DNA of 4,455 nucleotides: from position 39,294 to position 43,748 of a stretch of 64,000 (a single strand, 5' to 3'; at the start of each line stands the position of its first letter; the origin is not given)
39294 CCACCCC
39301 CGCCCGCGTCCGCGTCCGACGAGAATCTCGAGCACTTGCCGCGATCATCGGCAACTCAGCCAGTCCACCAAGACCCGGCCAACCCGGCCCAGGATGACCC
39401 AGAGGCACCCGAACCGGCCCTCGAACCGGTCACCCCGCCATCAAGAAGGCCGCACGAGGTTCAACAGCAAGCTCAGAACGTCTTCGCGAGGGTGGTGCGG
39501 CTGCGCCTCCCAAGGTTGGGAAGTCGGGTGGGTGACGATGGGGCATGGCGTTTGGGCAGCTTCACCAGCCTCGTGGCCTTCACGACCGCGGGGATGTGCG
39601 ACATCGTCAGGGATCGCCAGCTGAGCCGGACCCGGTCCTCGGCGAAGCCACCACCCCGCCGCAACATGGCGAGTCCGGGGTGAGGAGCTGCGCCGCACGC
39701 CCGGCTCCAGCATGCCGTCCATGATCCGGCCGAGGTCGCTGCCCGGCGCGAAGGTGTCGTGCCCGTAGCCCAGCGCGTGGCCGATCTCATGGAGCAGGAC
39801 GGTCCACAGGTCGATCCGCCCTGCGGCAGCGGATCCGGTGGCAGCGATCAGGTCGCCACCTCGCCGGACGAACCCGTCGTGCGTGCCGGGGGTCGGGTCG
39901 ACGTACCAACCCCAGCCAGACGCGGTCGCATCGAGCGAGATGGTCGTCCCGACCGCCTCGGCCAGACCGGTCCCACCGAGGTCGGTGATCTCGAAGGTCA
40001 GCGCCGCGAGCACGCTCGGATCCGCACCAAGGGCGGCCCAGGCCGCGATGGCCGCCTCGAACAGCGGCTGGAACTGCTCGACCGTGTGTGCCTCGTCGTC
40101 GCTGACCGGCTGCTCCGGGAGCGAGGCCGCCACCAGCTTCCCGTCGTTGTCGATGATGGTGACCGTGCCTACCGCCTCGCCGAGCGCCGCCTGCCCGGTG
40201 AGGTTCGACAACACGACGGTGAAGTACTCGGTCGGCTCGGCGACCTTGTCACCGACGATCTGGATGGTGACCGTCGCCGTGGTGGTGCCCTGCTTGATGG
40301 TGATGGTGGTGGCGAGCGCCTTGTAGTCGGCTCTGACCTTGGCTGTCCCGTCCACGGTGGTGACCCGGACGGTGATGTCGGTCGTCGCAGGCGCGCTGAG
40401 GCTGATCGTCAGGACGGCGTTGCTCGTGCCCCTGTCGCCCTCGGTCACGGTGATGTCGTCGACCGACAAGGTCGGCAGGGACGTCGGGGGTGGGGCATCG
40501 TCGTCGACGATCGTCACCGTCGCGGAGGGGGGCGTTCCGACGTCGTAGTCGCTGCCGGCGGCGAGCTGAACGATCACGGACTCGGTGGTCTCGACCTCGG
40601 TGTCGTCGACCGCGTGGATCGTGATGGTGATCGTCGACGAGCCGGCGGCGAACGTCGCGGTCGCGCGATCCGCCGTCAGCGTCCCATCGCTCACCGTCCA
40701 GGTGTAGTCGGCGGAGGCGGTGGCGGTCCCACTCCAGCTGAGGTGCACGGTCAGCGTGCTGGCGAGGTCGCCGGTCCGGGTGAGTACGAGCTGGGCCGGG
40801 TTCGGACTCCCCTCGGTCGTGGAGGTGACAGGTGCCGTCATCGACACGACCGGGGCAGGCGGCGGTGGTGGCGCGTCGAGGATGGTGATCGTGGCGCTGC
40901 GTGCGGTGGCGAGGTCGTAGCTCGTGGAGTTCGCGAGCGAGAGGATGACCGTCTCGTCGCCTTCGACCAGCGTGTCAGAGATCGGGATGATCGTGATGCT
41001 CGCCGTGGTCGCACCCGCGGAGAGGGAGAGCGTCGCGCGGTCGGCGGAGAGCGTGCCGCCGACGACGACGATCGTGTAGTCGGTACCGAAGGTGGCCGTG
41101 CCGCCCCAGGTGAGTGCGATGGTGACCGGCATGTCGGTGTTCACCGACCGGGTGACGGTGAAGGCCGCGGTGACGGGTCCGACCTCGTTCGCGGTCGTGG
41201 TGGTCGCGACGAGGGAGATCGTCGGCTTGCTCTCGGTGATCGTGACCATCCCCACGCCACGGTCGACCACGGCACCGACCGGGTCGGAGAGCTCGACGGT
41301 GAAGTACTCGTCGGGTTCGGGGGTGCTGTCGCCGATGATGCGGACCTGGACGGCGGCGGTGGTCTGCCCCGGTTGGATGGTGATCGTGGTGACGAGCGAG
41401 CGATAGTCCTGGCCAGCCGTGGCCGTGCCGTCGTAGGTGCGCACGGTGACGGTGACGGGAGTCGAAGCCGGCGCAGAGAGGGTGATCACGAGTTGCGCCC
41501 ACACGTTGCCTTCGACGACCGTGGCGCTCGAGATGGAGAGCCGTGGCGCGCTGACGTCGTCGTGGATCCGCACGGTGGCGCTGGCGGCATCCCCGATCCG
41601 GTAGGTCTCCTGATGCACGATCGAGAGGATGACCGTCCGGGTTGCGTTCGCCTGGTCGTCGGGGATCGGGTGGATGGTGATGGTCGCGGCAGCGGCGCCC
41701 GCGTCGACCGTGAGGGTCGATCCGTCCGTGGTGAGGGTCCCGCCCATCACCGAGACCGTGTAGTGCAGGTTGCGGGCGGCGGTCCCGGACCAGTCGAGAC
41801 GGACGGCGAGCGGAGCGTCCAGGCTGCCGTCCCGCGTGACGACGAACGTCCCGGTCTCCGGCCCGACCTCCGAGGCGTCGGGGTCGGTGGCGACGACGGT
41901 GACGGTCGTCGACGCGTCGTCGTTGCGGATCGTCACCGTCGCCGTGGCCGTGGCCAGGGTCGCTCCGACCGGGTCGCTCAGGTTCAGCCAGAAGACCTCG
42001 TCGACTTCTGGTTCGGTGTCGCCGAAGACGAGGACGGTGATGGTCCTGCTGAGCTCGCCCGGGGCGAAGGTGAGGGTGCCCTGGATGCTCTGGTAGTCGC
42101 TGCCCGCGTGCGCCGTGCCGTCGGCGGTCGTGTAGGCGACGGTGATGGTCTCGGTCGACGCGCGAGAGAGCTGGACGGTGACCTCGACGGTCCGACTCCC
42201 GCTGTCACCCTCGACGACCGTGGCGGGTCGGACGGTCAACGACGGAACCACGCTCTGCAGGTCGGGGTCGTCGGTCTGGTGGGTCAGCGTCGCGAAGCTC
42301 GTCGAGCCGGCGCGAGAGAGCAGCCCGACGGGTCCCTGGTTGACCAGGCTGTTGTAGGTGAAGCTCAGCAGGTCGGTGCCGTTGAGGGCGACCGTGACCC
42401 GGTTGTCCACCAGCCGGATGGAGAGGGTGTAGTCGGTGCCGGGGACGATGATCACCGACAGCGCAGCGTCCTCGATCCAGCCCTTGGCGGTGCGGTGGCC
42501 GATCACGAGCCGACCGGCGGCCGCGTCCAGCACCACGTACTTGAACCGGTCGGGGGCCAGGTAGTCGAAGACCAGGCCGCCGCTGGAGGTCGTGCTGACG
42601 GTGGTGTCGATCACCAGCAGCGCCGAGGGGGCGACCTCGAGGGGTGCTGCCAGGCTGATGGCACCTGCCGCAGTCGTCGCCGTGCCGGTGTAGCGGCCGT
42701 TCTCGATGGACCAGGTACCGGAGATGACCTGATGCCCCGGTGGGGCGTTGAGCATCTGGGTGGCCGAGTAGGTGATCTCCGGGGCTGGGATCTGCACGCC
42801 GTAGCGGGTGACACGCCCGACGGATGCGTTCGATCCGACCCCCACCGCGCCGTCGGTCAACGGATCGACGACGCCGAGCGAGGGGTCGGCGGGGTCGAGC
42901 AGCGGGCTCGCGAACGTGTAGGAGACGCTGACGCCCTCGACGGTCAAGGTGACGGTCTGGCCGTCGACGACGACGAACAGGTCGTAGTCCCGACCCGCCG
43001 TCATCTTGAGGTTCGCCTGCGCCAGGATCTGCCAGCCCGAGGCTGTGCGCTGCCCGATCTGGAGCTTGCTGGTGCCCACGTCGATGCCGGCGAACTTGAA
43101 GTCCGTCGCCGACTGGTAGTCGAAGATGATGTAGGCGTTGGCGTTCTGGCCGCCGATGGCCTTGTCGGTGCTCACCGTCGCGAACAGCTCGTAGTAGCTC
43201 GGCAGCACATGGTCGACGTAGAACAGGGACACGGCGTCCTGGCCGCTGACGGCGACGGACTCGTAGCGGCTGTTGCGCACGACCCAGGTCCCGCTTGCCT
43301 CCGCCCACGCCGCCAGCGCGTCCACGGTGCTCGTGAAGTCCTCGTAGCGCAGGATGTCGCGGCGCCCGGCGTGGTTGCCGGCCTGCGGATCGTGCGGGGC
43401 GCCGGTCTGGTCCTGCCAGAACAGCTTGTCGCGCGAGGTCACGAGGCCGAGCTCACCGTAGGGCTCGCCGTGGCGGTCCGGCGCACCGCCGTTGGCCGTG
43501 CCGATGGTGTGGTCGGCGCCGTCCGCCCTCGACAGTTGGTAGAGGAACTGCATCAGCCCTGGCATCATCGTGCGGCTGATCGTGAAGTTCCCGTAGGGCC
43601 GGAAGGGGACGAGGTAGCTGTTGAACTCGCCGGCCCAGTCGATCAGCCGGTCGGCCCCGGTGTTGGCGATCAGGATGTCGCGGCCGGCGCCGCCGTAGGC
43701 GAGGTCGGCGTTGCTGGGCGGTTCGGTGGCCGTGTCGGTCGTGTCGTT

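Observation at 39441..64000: Uninterrupted ORF of more than 24.5 kb encoding a mosaic giant protein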

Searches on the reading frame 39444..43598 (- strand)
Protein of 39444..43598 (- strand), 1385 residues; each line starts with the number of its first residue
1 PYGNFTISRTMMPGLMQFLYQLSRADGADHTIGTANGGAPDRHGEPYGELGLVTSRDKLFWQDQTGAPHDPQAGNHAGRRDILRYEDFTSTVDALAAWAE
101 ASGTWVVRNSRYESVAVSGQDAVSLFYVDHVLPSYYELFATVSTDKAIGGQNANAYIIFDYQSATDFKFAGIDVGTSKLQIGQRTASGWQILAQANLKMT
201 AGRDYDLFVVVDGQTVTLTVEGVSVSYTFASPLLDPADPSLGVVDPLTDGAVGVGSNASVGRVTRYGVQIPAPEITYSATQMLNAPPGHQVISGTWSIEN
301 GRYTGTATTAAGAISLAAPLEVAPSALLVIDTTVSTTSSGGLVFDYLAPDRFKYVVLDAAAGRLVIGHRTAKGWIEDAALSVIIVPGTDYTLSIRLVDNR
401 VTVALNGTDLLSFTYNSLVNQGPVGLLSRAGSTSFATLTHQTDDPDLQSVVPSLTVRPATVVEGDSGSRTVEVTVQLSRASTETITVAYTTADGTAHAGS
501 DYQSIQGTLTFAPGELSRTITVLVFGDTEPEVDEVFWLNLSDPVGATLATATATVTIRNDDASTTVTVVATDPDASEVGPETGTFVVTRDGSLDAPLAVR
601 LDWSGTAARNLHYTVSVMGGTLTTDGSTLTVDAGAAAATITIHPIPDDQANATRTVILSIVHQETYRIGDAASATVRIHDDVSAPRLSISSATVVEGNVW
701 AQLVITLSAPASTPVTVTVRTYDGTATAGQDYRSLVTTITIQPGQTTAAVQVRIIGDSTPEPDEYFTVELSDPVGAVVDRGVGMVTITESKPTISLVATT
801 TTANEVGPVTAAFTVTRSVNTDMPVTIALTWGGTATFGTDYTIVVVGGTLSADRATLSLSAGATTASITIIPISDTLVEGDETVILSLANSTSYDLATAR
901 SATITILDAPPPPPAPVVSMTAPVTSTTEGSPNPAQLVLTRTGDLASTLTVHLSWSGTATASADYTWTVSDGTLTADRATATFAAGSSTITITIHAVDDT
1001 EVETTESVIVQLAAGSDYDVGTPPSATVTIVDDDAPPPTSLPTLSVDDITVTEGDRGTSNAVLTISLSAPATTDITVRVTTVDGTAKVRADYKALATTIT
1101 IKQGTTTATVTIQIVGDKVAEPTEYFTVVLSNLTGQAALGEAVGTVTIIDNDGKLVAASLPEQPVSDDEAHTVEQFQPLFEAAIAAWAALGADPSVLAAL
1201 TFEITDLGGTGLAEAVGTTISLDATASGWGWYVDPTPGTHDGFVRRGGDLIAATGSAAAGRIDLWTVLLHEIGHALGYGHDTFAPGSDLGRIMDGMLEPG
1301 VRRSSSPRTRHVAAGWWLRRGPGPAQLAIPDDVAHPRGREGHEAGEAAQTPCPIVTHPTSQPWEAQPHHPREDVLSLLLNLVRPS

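Call 22: search_solved_structures(query=window:39444-43598:-, max_evalue=0.01)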
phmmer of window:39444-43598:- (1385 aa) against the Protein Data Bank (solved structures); distinct sequences matched with E-value up to 0.01: 16.
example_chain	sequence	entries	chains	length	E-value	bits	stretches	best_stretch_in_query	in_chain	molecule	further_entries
3us9_A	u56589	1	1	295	4.9e-17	64.3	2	478-543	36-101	Sodium/calcium exchanger 1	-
8sgi_A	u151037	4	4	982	4.7e-15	57.7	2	478-543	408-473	Sodium/calcium exchanger 1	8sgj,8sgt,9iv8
8jp0_A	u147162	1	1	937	3.5e-13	51.5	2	479-543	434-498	Sodium/calcium exchanger 1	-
3rb7_A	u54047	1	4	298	5.4e-11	44.3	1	481-564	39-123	Na/Ca exchange protein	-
3rb5_A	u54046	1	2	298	6.3e-11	44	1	481-564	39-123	Na/Ca exchange protein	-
2fws_A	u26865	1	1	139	1.7e-09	39.3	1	477-543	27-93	Sodium/calcium exchanger 1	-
2dpk_A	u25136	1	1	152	2.4e-09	38.8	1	477-546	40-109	Sodium/calcium exchanger 1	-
3gin_A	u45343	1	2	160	8.8e-09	36.9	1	478-545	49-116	Sodium/calcium exchanger 1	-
3ead_A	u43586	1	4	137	7.8e-08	33.8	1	481-563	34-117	Na/Ca exchange protein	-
3e9t_A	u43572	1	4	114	1.7e-07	32.6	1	481-561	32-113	Na/Ca exchange protein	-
2fwu_A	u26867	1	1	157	4.3e-06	28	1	467-562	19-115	Sodium/calcium exchanger 1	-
2kls_A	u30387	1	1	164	4.8e-06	27.9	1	467-562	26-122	Sodium/calcium exchanger 1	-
2qvk_A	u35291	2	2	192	2.3e-05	25.6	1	467-548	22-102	Sodium/calcium exchanger 1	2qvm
2lt9_A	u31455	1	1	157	0.00049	21.2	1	470-547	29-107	Protein Slc8a3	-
2klt_A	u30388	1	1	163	0.0017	19.4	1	467-562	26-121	Sodium/calcium exchanger 1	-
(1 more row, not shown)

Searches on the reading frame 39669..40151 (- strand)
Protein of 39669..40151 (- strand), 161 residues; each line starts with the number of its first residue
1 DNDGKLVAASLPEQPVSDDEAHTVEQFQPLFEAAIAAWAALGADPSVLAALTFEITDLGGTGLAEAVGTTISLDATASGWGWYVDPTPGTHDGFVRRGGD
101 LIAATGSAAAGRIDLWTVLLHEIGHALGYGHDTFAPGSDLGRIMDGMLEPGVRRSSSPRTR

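Call 24: search_protein_families(library=pfam, proteins=[window:39669-40151:-], max_evalue=1)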
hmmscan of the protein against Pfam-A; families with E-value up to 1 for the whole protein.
window:39669-40151:- (161 aa): 10 families
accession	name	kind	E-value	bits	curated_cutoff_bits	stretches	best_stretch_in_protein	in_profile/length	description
PF13688.12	Reprolysin_5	-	0.00031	21.5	27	1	53-133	98-159/196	Metallo-peptidase family M12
PF00413.30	Peptidase_M10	-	0.00034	21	24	1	108-132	101-125/159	Matrixin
PF13583.11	Reprolysin_4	-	0.0025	18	22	1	105-133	125-153/203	Metallo-peptidase family M12B Reprolysin-like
PF13582.12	Reprolysin_3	-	0.042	14.8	22.4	1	109-132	101-123/123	Metallo-peptidase family M12B Reprolysin-like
PF13574.12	Reprolysin_2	-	0.09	13.1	27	1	105-133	116-143/195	Metallo-peptidase family M12B Reprolysin-like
PF10462.15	Peptidase_M66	-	0.096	12.1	20.6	1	108-131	185-208/306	Peptidase M66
PF04346.18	EutH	-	0.14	11.8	25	1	35-71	65-100/351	Ethanolamine utilisation protein, EutH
PF06262.17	Zincin_1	-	0.23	11.9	22.4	1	115-132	73-90/97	Zincin-like metallopeptidase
PF12044.14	Metallopep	-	0.26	10.3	27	1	119-132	318-331/427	Putative peptidase family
PF16313.11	DUF4953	-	0.37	10.4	24.2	1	117-134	15-32/316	Met-zincin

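Call 32: find_homologous_proteins(query=window:39684-40151:-, max_evalue=0.001)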
Query window:39684-40151:- (156 aa): 5 proteins with E <= 0.001 among 454 candidates.
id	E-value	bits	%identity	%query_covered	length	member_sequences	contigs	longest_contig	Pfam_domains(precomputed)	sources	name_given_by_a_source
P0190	1.6e-19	88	41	96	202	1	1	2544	PF00413.31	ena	-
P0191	5.2e-16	77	47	67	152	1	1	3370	PF00413.31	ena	-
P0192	2.0e-15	75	43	85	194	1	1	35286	-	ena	-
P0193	4.7e-9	54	55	40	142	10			-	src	-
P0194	1.6e-8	53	58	36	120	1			-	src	-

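Call 57: predict_structure(alignment_id=A4)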
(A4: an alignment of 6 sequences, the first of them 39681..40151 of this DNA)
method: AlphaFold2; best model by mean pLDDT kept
length: 157 residues; sequences in the alignment: 6
mean_pLDDT: 66.1   pTM: 0.68
mean pLDDT of the five models: 66.1, 61.9, 60.9, 60.6, 53.6
residues with pLDDT >= 90: 12; 70-90: 54; 50-70: 67; < 50: 24
segments of 3 or more residues with pLDDT < 50: 86-88, 146-157
pLDDT, mean of each block of 10 residues (from residue 1): 53 51 78 86 89 83 82 70 51 54 60 71 83 59 48 27
secondary structure, 60 per line:
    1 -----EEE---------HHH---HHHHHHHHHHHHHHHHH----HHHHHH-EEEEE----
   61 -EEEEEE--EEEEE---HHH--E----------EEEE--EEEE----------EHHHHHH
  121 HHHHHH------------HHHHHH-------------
elements in order: E6-8 H24-40 H45-50 E52-56 E62-67 E70-74 E94-97 E100-103 H115-126 H139-144

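Call 60: fold_search(model_id=the predicted structure, library=pdb)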
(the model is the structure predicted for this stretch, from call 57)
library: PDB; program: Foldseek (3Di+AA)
matches with E <= 10: 48; with E <= 0.001: 0
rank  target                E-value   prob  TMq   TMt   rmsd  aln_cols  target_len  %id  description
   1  1ayk_MODEL_1_A        2.7e-01  0.35  0.41  0.38  10.5       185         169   14  INHIBITOR-FREE CATALYTIC FRAGMENT OF HUMAN FIBROBLAST COLLAGENASE, NMR, 30 STRUCTURES (released 1998-02-25)
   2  8k5v_A                3.5e-01  0.41  0.43  0.30   8.4       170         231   16  Crystal structure of human proMMP-9 catalytic domain in complex with inhibitor (released 2023-12-06)
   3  4xct                  4.2e-01  0.35  0.40  0.40   8.3       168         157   16  Crystal structure of a hydroxamate based inhibitor ARP101 (EN73) in complex with the MMP-9 catalytic domain. (released 2015-04-22)
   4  8k5w_A                4.5e-01  0.33  0.40  0.29   7.8       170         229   18  Crystal structure of human proMMP-9 catalytic domain in complex with inhibitor (released 2023-12-06)
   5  5th9_A                5.4e-01  0.18  0.36  0.26   9.2       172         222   19  Structure determination of a potent, selective antibody inhibitor of human MMP9 (GS-5745 bound to MMP-9) (released 2017-03-15)
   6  4qhi_D                5.8e-01  0.72  0.43  0.60   3.0       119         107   13  Crystal structure of Methanocaldococcus jannaschii selecase mutant R36W (released 2014-07-16)
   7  4qhi_B                5.8e-01  0.60  0.40  0.55   4.9       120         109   12  Crystal structure of Methanocaldococcus jannaschii selecase mutant R36W (released 2014-07-16)
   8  4qhh                  5.8e-01  0.54  0.28  0.39   2.3        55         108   14  Crystal structure of Methanocaldococcus jannaschii tetrameric selecase (released 2014-07-16)
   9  8k5w_B                5.8e-01  0.23  0.40  0.30   8.5       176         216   16  Crystal structure of human proMMP-9 catalytic domain in complex with inhibitor (released 2023-12-06)
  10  8k5x_A                6.2e-01  0.30  0.42  0.30   9.0       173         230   15  Crystal structure of human proMMP-9 catalytic domain in complex with inhibitor (released 2023-12-06)
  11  4qhg                  8.0e-01  0.66  0.38  0.54   5.1       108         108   14  Crystal structure of Methanocaldococcus jannaschii dimeric selecase (released 2014-07-16)
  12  4qhi_A                9.1e-01  0.57  0.35  0.50   4.8       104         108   12  Crystal structure of Methanocaldococcus jannaschii selecase mutant R36W (released 2014-07-16)
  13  3kej_A                9.7e-01  0.14  0.38  0.37  10.7       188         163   16  Crystal Structure of Human MMP-13 complexed with a (pyridin-4-yl)-2H-tetrazole compound (released 2010-11-10)
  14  6sna_F                9.7e-01  0.12  0.25  0.17  12.7       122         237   18  Crystal structure of Antirestriction ArdC protein from R388 plasmid. Mn(II)-bound structure. (released 2020-04-15)
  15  4h2e_A                1.5e+00  0.15  0.39  0.38   8.9       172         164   15  Crystal structure of an MMP twin inhibitor complexing two MMP-9 catalytic domains (released 2013-04-24)
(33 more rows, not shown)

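Call 64: find_encoding_contigs(protein=P0192, flank=10000, max_places=2)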
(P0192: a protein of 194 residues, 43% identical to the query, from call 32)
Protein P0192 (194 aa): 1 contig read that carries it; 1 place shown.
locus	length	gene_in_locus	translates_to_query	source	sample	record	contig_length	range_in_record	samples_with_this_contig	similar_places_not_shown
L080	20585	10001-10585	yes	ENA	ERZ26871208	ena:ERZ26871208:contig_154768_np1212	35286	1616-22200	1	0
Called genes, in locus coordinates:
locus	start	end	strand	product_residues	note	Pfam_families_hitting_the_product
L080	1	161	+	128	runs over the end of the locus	-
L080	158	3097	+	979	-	PF01590:GAF (weak), PF13185:GAF_2, PF13492:GAF_3 (faint), PF00158:Sigma54_activat, PF14532:Sigma54_activ_2, PF00004:AAA (weak), PF07728:AAA_5 (weak), PF25601:AAA_lid_14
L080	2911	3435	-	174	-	-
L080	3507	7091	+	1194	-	PF00069:Pkinase, PF07714:PK_Tyr_Ser-Thr, PF00069:Pkinase, PF17667:Pkinase_fungal (weak), PF07719:TPR_2 (faint), PF00515:TPR_1 (faint), PF13176:TPR_7 (faint), PF13424:TPR_12 (weak), +2 more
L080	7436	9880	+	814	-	-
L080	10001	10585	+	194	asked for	-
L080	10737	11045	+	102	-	-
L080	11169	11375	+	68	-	-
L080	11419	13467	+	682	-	-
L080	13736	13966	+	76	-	-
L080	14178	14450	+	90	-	PF01527:HTH_Tnp_1 (weak), PF13542:HTH_Tnp_ISL3 (weak)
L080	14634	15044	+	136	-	-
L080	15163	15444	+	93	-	-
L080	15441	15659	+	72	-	-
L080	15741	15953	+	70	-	-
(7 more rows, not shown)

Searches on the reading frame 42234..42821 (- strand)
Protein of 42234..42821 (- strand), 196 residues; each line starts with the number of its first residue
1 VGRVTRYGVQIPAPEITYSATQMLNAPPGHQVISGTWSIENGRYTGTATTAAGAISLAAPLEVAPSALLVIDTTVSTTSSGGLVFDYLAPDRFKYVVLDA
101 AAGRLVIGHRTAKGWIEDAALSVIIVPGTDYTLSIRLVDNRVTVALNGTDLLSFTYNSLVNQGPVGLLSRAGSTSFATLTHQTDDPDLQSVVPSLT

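Call 24: search_protein_families(library=pfam, proteins=[window:42234-42821:-], max_evalue=1)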
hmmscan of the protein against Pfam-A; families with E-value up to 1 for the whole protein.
window:42234-42821:- (196 aa): 2 families
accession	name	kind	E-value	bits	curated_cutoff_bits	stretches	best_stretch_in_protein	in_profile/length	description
PF06439.18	3keto-disac_hyd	-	0.039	14.4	26.8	1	119-176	116-181/187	3-keto-disaccharide hydrolase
PF00337.29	Gal-bind_lectin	-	0.26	11.2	22.1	1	112-157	64-110/132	Galactoside-binding lectin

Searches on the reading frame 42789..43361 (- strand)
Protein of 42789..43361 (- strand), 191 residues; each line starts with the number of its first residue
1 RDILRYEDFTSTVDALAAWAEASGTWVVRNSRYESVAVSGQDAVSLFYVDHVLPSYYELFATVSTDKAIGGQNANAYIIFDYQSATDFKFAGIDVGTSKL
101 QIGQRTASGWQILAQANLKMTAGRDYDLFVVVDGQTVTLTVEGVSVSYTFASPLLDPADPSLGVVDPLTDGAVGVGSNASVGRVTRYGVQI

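Call 24: search_protein_families(library=pfam, proteins=[window:42789-43361:-], max_evalue=1)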
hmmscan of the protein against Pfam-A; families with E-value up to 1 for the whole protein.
window:42789-43361:- (191 aa): 0 families

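Call 37: search_solved_structures(query=A2, max_evalue=10)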
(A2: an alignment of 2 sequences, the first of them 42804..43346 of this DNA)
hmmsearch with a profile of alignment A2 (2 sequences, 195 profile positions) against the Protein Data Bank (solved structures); distinct sequences matched with E-value up to 10: 30.
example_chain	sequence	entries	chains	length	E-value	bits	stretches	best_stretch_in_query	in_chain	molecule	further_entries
8yqc_A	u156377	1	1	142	0.094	16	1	93-150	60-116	Galectin-10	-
5xrk_A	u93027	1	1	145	0.11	15.8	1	93-150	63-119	Galectin-10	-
5yt4_A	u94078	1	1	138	0.12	15.6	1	93-150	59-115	Galectin-10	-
5xrj_A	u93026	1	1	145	0.13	15.5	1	93-150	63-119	Galectin-10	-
6gkt_A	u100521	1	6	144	0.13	15.5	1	94-150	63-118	Galectin-10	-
1hdk_A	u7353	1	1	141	0.14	15.4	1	94-150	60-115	EOSINOPHIL LYSOPHOSPHOLIPASE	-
1g86_A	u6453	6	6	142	0.14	15.4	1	94-150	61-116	CHARCOT-LEYDEN CRYSTAL PROTEIN | LYSOPHOSPHOLIPASE | EOSINOPHIL LYSOPHOSPHOLIPASE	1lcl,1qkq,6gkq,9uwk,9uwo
6l64_A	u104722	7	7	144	0.15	15.3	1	94-150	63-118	Galectin-10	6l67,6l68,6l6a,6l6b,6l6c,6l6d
6a1x_A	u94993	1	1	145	0.15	15.3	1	94-150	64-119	Galectin-10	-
8yqa_A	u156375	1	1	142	0.15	15.3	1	94-150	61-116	Galectin-10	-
8yqb_A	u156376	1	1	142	0.15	15.3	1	94-150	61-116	Galectin-10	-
5xrl_A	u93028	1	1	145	0.15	15.3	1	94-150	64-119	Galectin-10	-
8jae_A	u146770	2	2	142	0.16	15.3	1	94-150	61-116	Galectin-10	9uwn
9ubr_M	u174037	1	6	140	0.16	15.2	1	94-150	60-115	Galectin-10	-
6a1s_A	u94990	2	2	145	0.16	15.2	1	94-150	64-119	Galectin-10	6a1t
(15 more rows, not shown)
